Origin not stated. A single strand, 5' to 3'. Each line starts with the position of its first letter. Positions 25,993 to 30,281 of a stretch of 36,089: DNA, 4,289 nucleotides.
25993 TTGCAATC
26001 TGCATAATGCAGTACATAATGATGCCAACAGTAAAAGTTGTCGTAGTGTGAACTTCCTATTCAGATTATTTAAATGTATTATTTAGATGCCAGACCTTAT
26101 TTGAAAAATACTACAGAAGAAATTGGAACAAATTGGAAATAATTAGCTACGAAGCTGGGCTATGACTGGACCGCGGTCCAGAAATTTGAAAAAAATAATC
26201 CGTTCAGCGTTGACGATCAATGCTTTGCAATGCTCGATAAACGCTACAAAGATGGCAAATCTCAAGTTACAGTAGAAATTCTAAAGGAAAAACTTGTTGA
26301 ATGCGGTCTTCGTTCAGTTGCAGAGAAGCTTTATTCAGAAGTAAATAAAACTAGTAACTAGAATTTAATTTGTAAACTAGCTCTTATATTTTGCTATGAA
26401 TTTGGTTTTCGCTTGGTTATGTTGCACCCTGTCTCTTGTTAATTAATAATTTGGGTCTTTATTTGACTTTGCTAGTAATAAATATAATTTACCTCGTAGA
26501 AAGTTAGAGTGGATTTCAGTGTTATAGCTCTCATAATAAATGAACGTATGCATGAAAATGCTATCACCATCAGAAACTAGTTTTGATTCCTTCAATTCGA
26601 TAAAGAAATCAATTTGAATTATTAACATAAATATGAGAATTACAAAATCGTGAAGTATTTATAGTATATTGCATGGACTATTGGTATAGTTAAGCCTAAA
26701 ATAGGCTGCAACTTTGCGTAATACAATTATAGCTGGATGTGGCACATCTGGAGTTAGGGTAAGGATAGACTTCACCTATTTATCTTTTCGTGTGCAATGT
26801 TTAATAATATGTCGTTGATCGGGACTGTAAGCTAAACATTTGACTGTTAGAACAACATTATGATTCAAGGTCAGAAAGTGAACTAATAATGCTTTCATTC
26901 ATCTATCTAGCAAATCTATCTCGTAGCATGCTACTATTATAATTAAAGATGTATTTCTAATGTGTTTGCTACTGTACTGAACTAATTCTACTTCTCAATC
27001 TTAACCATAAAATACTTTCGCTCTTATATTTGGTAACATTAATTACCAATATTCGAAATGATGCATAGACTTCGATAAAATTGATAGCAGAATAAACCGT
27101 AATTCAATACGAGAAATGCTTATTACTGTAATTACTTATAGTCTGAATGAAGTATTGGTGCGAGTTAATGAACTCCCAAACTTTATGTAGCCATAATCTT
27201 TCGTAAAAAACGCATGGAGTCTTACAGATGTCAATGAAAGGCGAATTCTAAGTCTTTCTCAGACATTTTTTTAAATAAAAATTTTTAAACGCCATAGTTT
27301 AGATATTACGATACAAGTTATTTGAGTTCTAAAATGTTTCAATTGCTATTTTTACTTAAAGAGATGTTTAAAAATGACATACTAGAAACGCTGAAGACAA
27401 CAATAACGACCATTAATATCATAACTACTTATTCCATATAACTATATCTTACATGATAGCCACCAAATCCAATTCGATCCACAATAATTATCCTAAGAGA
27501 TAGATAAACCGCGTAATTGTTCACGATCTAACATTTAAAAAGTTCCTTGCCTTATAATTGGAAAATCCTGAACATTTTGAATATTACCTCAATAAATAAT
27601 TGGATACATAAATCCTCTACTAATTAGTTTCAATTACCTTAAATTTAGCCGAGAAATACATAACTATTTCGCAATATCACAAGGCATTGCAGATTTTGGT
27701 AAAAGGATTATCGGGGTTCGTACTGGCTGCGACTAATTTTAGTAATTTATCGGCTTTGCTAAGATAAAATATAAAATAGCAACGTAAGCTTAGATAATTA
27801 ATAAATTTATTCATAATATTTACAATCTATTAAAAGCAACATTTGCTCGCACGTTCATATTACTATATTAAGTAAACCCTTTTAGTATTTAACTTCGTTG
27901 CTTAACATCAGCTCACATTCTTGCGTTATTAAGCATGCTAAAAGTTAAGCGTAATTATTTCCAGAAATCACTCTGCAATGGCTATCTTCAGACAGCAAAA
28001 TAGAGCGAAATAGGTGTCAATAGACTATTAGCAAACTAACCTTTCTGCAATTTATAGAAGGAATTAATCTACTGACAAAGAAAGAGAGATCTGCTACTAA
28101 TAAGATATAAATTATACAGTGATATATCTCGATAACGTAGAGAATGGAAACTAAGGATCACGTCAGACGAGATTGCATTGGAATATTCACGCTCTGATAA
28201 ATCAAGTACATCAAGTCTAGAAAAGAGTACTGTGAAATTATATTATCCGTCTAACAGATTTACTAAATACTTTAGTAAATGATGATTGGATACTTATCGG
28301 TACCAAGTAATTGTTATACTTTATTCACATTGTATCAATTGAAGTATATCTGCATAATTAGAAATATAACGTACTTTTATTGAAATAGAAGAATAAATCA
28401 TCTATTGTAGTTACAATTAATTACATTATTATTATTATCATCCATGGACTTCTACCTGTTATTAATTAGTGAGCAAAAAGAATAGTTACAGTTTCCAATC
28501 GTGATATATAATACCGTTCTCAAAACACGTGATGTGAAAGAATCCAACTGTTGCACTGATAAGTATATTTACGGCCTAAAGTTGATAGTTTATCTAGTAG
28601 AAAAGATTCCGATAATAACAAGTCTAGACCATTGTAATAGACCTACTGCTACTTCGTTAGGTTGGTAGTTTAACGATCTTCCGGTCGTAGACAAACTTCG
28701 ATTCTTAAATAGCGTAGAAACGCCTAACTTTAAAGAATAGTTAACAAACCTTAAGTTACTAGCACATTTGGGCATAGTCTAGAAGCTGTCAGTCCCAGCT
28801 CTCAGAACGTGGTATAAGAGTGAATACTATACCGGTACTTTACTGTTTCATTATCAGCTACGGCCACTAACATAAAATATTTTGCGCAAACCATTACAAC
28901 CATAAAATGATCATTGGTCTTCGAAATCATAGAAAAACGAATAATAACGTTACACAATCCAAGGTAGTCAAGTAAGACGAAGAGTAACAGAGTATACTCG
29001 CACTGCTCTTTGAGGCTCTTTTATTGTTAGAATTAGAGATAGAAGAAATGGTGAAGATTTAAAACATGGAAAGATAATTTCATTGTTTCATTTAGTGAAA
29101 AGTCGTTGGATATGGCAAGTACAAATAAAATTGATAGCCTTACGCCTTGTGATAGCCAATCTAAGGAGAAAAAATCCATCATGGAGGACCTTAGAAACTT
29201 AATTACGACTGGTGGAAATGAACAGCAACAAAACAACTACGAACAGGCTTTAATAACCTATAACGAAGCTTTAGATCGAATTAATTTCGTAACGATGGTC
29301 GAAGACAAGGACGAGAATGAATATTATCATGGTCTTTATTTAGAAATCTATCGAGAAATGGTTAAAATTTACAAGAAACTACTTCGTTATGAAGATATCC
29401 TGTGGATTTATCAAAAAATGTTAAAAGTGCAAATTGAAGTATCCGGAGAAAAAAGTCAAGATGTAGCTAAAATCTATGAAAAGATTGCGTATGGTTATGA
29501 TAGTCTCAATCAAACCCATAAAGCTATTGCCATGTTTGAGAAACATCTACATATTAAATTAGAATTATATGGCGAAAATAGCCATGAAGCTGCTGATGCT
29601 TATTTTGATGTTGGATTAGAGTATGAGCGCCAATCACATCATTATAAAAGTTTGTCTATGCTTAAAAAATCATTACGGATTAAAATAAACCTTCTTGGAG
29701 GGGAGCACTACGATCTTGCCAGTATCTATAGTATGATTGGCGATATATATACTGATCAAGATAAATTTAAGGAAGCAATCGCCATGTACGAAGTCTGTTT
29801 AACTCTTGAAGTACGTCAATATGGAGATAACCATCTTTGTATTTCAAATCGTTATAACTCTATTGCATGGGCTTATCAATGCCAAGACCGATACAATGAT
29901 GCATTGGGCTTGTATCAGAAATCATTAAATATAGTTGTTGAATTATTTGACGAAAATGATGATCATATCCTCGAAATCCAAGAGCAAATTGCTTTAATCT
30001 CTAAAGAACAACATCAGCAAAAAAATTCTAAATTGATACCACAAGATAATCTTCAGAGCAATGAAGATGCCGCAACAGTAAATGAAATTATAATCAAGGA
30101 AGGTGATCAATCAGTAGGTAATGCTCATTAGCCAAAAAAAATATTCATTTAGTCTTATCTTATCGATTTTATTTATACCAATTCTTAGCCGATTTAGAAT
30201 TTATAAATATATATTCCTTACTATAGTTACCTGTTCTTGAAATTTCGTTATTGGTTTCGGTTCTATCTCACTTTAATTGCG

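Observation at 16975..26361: Array of three paralogous death-domain terminal-exon modules spaced 4-5 kb apart in a gene-poor AT-rich region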

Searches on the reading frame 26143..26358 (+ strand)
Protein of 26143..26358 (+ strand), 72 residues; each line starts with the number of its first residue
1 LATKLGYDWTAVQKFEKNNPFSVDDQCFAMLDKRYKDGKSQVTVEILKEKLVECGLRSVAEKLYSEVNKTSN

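Call 25: search_protein_representatives(protein=window:26143-26358:+)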
Query: 72 residues. Proteins with E-value up to 0.001 (for the whole library): 5; up to 1e-10: 0; up to 1e-30: 0. The best 5 are listed.
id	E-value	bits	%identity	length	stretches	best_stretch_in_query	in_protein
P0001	4.0e-07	45.8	30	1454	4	1-63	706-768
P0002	9.3e-05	38.4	33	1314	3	1-63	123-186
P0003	2.8e-04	36.8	44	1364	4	30-57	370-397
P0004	2.8e-04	36.8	39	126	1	5-65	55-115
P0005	6.4e-04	35.7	36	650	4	23-58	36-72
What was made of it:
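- Closest known: Death domain. Different: Identity to any protein in a 1.84-billion-protein library is at most about 30-39% for the DD hits, with a best E of 4e-7 (call 25).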

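Call 26: search_protein_families(library=pfam, max_evalue=0.001, proteins=[P0001, P0002, P0003, P0004, P0005])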
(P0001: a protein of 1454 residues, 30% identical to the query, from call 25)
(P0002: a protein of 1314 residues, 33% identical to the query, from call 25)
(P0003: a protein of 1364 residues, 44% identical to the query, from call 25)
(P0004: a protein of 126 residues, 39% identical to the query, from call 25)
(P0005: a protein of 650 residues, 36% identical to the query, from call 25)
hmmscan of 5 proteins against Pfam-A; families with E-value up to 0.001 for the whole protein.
P0001 (1454 aa): 9 families
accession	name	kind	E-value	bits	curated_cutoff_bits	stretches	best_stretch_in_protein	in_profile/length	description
PF00531.28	Death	-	9.6e-63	208.8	22.6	4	691-768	3-82/86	Death domain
PF01436.27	NHL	-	3.7e-19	68.2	20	1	1383-1407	1-25/28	NHL repeat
PF08450.18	SGL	-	1.6e-10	41.4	26.3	0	1384-1441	184-243/246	SMP-30/Gluconolactonase/LRE-like region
PF17170.10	DUF5128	-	3.1e-10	40.2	22.9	1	1347-1438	53-145/321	6-bladed beta-propeller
PF06739.17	SBBP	-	2.3e-08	34.3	20.5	0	1231-1255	13-37/38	Beta-propeller repeat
PF00041.27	fn3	-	2.3e-06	28.1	25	1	64-154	2-75/84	Fibronectin type III domain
PF01509.24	TruB_N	-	1.5e-05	25.9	27.3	0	908-979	57-130/149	TruB family pseudouridylate synthase (N terminal domain)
PF21075.3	GDH_ACT1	-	0.00028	21.1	23.7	0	843-890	7-54/144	Glutamate dehydrogenase, ACT1 domain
PF24684.1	Vgb_lyase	-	0.00039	19.8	50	0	1187-1247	183-239/290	Virginiamycin B lyase family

P0002 (1314 aa): 5 families
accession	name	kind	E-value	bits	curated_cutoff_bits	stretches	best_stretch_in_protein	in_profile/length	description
PF00531.28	Death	-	3.5e-43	146.1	22.6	4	4-78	12-84/86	Death domain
PF00791.26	ZU5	-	4.6e-16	59.3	21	1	609-689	2-87/97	ZU5 domain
PF20690.3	bDLD3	-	7.1e-09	36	27.1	0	2-76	7-70/73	Bacterial Death-like domain 3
PF24978.1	Death_Lrrd1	-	6.1e-05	23.7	27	0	37-75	43-84/89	Lrrd1 death domain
PF24094.1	DEATH_SH3BP4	-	0.00023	21.6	27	0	118-167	46-95/107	SH3BP4, DEATH domain-like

P0003 (1364 aa): 5 families
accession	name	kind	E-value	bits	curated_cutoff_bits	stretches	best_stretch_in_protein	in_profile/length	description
PF01471.23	PG_binding_1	-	8.4e-135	439.4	23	11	522-578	1-56/57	Putative peptidoglycan binding domain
PF08239.17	SH3_3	-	6e-15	55.6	27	1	1235-1286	2-54/54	Bacterial SH3 domain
PF01832.25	Glucosaminidase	-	3.5e-08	34.6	30.2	1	1025-1167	2-110/123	Mannosyl-glycoprotein endo-beta-N-acetylglucosaminidase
PF06347.19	SH3_4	-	7.2e-08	32.5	24.1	1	1235-1281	4-50/56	Bacterial SH3 domain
PF15378.11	DUF4605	-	6.1e-05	23.2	27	0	386-411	5-30/59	Domain of unknown function (DUF4605)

P0004 (126 aa): 1 family
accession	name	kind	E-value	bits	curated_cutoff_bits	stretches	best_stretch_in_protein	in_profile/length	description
PF00531.28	Death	-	7.9e-19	68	22.6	1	37-113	7-82/86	Death domain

P0005 (650 aa): 5 families
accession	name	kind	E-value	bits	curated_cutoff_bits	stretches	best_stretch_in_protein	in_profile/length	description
PF01590.32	GAF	-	8.5e-73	243.6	22.4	4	330-470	2-133/133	GAF domain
PF13185.12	GAF_2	-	2.7e-26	92.8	28.6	3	328-471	2-136/136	GAF domain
PF13492.12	GAF_3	-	2.2e-21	77.1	27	2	159-300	3-129/129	GAF domain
PF10454.14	DUF2458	-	1.3e-06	28.6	33.1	0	299-349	46-96/172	Protein of unknown function (DUF2458)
PF05258.17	DciA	-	2.9e-05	24.6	24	0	535-559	20-44/89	Dna[CI] antecedent, DciA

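Call 27: list_cluster_members(proteins=[P0001, P0002, P0003, P0004, P0005])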
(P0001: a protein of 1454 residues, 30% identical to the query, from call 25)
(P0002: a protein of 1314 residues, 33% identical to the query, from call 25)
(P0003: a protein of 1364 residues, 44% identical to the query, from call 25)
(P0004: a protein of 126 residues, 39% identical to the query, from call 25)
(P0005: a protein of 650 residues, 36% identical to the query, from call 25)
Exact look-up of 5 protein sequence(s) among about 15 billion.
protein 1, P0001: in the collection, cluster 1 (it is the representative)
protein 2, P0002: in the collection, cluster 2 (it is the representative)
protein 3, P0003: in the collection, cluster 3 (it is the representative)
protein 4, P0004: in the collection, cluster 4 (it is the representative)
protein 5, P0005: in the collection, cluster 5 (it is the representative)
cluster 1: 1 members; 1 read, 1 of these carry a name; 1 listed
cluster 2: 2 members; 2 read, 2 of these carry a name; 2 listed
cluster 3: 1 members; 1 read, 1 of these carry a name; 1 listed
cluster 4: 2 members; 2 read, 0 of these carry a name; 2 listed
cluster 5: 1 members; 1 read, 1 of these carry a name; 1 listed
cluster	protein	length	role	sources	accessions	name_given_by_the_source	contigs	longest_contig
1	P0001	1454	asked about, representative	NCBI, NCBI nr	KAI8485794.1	hypothetical protein Bbelb_365040 [Branchiostoma belcheri]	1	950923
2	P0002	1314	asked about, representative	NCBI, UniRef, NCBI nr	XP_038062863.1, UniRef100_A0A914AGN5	uncharacterized protein LOC119733351 isoform X2 [Patiria miniata] | Netrin receptor UNC5 n=1 Tax=Patiria miniata TaxID=46514 RepID=A0A914AGN5_PATMI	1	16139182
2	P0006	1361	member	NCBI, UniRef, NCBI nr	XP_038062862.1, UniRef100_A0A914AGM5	uncharacterized protein LOC119733351 isoform X1 [Patiria miniata] | Netrin receptor UNC5 n=1 Tax=Patiria miniata TaxID=46514 RepID=A0A914AGM5_PATMI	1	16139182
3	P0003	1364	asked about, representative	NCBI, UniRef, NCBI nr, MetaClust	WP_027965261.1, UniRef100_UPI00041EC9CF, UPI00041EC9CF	peptidoglycan-binding protein [Halalkalibacillus halophilus] | peptidoglycan-binding protein n=1 Tax=Halalkalibacillus halophilus TaxID=392827 ... | status=active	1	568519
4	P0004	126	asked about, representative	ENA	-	-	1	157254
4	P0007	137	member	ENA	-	-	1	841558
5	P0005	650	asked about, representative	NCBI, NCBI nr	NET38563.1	MAG: GAF domain-containing protein, partial [Cyanothece sp. SIO1E1] | GAF domain-containing protein [Cyanothece sp. SIO1E1]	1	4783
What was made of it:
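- The starfish protein also has ZU5 (calls 25-27).
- Tried and rejected: Two are bacterial non-DD proteins and probably spurious (calls 25-27).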

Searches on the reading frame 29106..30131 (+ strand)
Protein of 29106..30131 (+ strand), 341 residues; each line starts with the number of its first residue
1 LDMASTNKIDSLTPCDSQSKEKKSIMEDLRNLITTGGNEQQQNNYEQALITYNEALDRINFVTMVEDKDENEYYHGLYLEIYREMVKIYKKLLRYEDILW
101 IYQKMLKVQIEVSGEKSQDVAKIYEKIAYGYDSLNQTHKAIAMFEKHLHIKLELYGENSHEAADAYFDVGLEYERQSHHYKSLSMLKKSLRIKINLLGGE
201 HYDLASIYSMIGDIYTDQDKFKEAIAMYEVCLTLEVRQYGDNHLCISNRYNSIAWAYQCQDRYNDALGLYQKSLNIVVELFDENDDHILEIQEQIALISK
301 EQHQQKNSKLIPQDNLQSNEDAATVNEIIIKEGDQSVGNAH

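Call 9: search_protein_families(library=pfam, max_evalue=1, proteins=[window:29106-30131:+])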
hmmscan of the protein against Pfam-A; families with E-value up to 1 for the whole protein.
window:29106-30131:+ (341 aa): 14 families
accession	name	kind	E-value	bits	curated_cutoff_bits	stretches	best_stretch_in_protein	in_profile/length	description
PF13424.12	TPR_12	-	1.9e-31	108.5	30.1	5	203-276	1-74/77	Tetratricopeptide repeat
PF13374.12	TPR_10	-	3.7e-16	59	27.5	2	250-287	5-40/42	Tetratricopeptide repeat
PF07719.23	TPR_2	-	4.1e-12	45.7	27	2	250-276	4-30/34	Tetratricopeptide repeat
PF24885.1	TPR_NPHP3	-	5.8e-12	45.9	100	2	161-277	97-213/239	Nephrocystin-3 TPR domain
PF13176.12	TPR_7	-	1.5e-11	43.9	27.9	2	209-235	3-29/36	Tetratricopeptide repeat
PF00515.34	TPR_1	-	1.6e-11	44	27.8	3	205-229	1-25/34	Tetratricopeptide repeat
PF13181.12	TPR_8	-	3.7e-07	30.2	25.7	1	205-234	1-30/34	Tetratricopeptide repeat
PF04212.24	MIT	-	0.00019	21.9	30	1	32-70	7-44/66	MIT (microtubule interacting and transport) domain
PF13414.12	TPR_11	-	0.00051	20.1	26.8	1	212-229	1-18/42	TPR repeat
PF25058.1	ARM_TT21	-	0.024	15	27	1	26-98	4-76/155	Tetratricopeptide repeat protein 21 ARM repeat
PF13174.12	TPR_6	-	0.1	13.8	26.3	0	210-232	5-27/33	Tetratricopeptide repeat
PF10516.15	SHNi-TPR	-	0.17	11.9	21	0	207-234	3-30/38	SHNi-TPR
PF01535.26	PPR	-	0.27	12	25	0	85-107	6-28/31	PPR repeat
PF24738.1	DUF7689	-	0.33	12.1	22.6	0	247-270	7-27/118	Domain of unknown function (DUF7689)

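Call 28: find_homologous_proteins(query=window:29106-30131:+, max_evalue=0.00001)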
Query window:29106-30131:+: 1042 candidates shared short words with the query, none scored E <= 0.00001.
